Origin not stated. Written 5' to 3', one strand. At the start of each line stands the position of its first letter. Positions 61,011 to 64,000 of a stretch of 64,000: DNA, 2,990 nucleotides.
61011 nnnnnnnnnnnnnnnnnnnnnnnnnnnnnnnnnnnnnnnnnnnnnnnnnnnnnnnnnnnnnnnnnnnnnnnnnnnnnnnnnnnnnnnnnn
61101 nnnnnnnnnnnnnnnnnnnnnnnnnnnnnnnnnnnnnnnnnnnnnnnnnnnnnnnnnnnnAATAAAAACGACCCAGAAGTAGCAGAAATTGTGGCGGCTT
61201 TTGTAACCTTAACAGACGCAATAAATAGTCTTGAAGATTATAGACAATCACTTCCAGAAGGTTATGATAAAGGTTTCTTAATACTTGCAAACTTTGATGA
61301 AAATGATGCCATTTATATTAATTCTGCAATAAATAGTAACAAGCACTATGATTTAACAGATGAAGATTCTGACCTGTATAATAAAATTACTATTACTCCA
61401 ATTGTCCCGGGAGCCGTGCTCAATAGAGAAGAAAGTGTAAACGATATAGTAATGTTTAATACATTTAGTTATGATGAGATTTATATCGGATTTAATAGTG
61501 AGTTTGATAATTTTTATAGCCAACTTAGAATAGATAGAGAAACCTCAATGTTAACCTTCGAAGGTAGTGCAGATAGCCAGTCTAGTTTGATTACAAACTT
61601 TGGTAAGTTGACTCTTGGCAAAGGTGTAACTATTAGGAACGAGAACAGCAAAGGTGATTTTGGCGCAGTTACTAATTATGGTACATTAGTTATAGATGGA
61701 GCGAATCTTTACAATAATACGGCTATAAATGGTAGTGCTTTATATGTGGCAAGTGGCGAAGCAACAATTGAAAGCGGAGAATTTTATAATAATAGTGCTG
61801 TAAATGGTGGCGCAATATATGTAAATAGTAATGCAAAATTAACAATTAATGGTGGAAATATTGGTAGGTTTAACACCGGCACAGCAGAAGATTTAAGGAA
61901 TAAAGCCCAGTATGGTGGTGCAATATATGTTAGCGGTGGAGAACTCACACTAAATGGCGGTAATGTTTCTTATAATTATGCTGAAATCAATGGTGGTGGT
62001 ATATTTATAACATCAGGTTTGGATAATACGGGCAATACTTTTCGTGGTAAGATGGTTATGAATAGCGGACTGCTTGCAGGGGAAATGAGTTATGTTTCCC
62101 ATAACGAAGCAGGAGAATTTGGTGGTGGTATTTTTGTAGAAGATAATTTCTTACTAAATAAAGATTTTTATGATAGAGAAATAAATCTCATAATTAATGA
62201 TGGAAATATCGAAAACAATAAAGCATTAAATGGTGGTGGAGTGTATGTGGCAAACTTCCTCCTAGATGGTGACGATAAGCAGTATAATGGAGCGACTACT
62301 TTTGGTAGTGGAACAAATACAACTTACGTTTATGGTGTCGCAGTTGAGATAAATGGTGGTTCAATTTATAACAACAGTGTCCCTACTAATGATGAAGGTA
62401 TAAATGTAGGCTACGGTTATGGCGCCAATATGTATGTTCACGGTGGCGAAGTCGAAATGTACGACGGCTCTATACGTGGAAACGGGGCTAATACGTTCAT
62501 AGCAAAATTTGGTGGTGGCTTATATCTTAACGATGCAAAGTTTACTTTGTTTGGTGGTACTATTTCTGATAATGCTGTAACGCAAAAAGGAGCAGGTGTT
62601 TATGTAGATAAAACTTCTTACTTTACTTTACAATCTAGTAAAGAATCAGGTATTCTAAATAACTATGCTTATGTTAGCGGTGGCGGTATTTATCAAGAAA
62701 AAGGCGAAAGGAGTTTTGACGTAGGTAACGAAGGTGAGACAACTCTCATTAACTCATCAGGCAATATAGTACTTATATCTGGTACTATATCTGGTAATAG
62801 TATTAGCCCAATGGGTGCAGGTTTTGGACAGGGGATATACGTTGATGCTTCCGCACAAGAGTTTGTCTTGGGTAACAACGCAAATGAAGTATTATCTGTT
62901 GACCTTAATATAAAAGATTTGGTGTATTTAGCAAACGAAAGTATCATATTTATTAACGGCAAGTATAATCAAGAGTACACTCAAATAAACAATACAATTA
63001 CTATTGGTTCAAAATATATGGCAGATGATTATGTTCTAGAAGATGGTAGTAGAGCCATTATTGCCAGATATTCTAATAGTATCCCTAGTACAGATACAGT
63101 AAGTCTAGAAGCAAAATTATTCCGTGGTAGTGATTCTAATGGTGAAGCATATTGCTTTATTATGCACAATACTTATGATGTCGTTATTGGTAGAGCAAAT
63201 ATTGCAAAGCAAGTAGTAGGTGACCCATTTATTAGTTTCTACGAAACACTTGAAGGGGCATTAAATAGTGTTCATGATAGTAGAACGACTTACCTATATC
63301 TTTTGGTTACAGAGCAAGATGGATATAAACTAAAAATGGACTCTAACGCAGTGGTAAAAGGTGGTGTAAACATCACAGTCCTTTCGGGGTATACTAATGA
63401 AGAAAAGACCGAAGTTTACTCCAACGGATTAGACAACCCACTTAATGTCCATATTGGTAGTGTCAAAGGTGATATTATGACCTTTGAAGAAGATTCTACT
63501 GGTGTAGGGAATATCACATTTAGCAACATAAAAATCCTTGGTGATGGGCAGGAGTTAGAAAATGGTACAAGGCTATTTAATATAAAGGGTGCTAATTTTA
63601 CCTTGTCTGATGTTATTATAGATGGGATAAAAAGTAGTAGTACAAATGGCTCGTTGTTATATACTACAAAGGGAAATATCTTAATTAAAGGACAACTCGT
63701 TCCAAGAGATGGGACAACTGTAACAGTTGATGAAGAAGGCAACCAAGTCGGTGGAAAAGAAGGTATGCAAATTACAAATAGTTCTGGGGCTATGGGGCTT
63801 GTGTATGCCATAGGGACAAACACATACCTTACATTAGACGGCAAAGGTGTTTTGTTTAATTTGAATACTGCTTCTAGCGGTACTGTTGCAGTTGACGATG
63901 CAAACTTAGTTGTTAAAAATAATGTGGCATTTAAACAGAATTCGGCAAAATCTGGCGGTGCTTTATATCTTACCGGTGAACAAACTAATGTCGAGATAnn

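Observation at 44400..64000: At least seven autonomous beta-helix supermodules, each opened by the same cap motif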

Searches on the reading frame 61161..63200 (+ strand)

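Call 6: search_protein_families(library=pfam, proteins=[window:61161-63200:+], max_evalue=1)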
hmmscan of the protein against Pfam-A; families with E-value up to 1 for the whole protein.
window:61161-63200:+ (680 aa): 1 family
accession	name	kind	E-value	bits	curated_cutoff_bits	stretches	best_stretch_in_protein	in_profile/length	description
PF02415.23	Chlam_PMP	-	0.067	13.9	20.6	1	207-221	3-18/19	Chlamydia polymorphic membrane protein (Chlamydia_PMP) repeat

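Call 7: search_protein_families(library=ncbifam, proteins=[window:61161-63200:+], max_evalue=1)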
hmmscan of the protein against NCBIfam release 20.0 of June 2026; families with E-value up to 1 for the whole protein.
window:61161-63200:+ (680 aa): 1 family
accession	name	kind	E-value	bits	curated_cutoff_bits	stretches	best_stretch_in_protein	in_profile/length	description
TIGR01376.1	POMP_repeat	repeat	0.0053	16.5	15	1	209-227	9-27/28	polymorphic outer membrane protein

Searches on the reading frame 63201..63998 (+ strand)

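Call 6: search_protein_families(library=pfam, proteins=[window:63201-63998:+], max_evalue=1)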
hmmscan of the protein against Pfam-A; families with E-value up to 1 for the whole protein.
window:63201-63998:+ (266 aa): 2 families
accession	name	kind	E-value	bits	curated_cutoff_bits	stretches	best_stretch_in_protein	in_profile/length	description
PF16318.11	DUF4957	-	0.0098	16.2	30.8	1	103-167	7-78/142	Domain of unknown function (DUF4957)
PF02415.23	Chlam_PMP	-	0.017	15.8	20.6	1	241-257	1-18/19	Chlamydia polymorphic membrane protein (Chlamydia_PMP) repeat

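Call 7: search_protein_families(library=ncbifam, proteins=[window:63201-63998:+], max_evalue=1)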
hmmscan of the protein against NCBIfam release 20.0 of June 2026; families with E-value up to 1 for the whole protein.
window:63201-63998:+ (266 aa): 1 family
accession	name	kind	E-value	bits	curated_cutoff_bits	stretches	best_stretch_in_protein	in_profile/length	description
TIGR01376.1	POMP_repeat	repeat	0.0073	16.1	15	1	241-256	4-20/28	polymorphic outer membrane protein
